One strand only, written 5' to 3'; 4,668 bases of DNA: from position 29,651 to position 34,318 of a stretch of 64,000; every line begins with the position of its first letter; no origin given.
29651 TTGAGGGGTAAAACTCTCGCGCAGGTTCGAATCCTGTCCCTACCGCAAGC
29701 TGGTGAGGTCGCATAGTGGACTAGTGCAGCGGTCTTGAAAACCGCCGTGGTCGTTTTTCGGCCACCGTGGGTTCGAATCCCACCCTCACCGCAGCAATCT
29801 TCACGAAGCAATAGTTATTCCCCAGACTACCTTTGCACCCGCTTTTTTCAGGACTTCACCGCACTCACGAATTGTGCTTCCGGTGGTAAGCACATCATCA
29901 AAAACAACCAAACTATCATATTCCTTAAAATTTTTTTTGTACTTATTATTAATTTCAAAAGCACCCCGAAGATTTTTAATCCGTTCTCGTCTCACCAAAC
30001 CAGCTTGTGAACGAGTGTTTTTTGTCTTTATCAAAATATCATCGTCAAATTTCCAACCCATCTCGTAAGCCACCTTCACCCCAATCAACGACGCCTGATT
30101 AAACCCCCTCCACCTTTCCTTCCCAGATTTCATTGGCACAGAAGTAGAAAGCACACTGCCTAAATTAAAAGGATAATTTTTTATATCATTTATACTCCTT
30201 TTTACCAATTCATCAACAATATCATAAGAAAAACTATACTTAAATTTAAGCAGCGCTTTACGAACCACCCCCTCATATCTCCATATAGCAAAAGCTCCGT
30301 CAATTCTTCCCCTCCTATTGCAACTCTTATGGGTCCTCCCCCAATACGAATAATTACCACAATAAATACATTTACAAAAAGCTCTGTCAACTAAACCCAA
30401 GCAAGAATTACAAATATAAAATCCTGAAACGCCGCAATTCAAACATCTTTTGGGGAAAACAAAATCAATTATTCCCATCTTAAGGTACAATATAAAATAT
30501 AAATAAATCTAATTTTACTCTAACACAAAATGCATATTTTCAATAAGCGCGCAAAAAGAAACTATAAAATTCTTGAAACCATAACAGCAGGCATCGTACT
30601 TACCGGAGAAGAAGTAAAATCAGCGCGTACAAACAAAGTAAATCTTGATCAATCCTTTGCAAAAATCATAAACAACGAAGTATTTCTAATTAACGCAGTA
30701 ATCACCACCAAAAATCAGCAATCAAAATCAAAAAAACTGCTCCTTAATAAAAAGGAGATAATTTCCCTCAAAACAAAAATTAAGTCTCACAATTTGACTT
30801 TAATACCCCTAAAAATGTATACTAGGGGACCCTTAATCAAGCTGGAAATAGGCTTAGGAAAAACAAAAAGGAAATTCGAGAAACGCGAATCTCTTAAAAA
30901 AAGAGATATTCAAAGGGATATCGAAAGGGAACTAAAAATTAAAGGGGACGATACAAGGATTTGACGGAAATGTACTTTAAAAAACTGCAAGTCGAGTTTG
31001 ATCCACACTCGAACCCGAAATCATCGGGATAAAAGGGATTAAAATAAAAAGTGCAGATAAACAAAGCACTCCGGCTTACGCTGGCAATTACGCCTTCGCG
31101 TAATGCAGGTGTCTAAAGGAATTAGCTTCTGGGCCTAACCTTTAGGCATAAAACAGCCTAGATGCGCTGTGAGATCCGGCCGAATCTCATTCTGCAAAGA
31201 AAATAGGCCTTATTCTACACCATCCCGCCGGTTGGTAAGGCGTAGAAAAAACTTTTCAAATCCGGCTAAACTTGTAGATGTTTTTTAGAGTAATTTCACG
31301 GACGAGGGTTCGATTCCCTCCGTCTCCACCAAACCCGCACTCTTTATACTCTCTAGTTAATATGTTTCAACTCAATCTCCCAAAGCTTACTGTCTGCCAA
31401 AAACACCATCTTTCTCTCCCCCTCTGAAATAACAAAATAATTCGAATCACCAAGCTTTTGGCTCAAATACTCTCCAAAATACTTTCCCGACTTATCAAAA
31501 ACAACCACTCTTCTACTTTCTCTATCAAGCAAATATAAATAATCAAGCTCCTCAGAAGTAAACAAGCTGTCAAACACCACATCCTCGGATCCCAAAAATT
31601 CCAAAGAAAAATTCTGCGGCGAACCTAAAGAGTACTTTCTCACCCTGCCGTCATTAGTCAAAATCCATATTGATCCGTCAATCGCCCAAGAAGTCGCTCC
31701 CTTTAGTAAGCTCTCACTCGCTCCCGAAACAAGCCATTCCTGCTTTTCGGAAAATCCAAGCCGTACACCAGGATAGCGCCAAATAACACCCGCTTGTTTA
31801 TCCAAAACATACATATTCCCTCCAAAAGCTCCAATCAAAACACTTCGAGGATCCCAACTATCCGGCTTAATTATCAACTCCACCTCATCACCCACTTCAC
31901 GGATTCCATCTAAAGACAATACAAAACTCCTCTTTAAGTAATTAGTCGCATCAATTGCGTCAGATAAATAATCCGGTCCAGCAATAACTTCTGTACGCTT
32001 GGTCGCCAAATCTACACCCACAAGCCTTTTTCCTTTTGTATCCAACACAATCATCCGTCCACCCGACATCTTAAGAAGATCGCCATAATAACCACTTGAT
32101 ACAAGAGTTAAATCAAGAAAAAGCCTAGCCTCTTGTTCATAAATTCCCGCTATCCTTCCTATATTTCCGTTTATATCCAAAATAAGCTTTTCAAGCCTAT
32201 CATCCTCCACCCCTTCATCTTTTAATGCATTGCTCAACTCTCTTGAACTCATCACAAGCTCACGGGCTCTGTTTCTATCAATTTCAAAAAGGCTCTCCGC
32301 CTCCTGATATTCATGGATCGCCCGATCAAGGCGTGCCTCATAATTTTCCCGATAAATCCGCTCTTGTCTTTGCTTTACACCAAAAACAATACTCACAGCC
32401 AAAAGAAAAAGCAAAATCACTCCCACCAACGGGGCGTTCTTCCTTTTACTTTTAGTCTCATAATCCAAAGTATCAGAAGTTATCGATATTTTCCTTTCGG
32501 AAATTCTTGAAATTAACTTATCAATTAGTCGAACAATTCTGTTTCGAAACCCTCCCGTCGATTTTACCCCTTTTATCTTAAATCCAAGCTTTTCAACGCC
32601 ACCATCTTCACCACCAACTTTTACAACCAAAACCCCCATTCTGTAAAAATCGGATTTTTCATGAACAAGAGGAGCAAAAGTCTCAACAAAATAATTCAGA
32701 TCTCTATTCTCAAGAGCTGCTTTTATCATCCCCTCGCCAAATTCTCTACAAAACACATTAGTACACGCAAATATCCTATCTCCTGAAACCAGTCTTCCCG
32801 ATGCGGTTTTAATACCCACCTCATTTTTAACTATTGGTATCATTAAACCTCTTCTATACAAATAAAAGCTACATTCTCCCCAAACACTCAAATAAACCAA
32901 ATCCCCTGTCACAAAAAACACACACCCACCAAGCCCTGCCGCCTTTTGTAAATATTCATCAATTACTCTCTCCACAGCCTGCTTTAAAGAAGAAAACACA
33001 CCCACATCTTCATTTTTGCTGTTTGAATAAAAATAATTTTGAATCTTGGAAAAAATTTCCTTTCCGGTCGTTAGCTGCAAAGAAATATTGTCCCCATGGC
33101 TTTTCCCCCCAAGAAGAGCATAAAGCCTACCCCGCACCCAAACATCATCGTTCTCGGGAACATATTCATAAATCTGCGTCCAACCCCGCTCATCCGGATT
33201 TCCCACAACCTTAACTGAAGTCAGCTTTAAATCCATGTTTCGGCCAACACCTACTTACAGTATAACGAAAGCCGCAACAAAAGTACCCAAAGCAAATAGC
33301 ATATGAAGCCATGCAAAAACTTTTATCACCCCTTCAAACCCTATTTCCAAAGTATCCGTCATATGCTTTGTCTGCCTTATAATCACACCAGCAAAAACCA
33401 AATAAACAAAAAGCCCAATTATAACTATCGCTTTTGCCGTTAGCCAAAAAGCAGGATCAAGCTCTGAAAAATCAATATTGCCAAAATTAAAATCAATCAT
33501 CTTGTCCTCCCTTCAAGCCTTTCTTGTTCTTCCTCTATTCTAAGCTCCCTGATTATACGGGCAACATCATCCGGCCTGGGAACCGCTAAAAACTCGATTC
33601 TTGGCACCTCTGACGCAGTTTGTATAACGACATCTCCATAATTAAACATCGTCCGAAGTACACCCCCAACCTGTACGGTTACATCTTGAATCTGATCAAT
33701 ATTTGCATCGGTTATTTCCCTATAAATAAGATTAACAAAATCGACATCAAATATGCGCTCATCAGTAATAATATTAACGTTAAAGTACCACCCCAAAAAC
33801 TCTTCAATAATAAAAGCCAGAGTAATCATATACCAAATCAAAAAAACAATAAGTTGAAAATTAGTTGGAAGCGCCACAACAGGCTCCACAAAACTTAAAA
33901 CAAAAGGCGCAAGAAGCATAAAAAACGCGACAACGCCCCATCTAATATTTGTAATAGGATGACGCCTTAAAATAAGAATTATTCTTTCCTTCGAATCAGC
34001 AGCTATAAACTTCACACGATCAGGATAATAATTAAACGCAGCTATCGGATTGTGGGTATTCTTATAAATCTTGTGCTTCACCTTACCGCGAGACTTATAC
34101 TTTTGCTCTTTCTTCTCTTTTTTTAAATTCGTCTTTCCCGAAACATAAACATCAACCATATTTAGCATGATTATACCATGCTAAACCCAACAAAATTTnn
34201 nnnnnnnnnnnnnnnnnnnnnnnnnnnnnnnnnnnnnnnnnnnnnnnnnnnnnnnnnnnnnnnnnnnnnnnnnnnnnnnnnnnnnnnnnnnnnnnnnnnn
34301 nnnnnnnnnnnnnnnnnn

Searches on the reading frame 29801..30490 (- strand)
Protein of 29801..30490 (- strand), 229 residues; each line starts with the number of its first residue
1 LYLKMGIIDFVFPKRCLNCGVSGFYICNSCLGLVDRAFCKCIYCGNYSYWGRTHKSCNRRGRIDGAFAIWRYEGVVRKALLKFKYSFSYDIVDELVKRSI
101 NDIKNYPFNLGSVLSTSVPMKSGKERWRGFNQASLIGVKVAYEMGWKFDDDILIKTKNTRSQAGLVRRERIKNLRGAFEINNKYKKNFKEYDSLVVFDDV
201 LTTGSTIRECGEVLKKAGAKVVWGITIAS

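Call 90: search_protein_families(library=pfam, proteins=[window:29801-30490:-], max_evalue=0.001)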
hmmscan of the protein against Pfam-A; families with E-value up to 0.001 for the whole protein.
window:29801-30490:- (229 aa): 1 family
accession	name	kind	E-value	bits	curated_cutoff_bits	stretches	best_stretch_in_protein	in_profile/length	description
PF00156.33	Pribosyltran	-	0.00028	20.7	26.3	1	193-222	89-118/158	Phosphoribosyl transferase domain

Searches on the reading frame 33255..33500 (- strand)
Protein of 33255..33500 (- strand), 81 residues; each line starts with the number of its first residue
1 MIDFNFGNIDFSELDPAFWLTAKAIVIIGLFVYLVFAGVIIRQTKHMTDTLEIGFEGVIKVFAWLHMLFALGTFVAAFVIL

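Call 90: search_protein_families(library=pfam, proteins=[window:33255-33500:-], max_evalue=0.001)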
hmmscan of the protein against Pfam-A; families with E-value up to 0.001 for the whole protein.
window:33255-33500:- (81 aa): 1 family
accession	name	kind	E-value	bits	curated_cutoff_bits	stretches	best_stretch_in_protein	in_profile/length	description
PF18901.5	DUF5657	-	2.6e-19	69.6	25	1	22-81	2-61/61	Family of unknown function (DUF5657)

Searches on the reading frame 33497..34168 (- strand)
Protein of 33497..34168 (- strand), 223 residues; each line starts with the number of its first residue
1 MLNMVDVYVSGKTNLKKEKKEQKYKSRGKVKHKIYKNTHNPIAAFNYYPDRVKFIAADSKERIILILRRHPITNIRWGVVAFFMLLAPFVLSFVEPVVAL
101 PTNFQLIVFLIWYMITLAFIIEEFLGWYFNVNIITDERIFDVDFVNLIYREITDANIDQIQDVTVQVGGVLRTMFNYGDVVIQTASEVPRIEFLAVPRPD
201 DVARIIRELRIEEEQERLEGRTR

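Call 90: search_protein_families(library=pfam, proteins=[window:33497-34168:-], max_evalue=0.001)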
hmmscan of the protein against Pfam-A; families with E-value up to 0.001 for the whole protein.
window:33497-34168:- (223 aa): 1 family
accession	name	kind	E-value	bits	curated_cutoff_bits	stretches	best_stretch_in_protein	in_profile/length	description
PF03703.20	bPH_2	-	2.7e-06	28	22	1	150-206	22-78/78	Bacterial PH domain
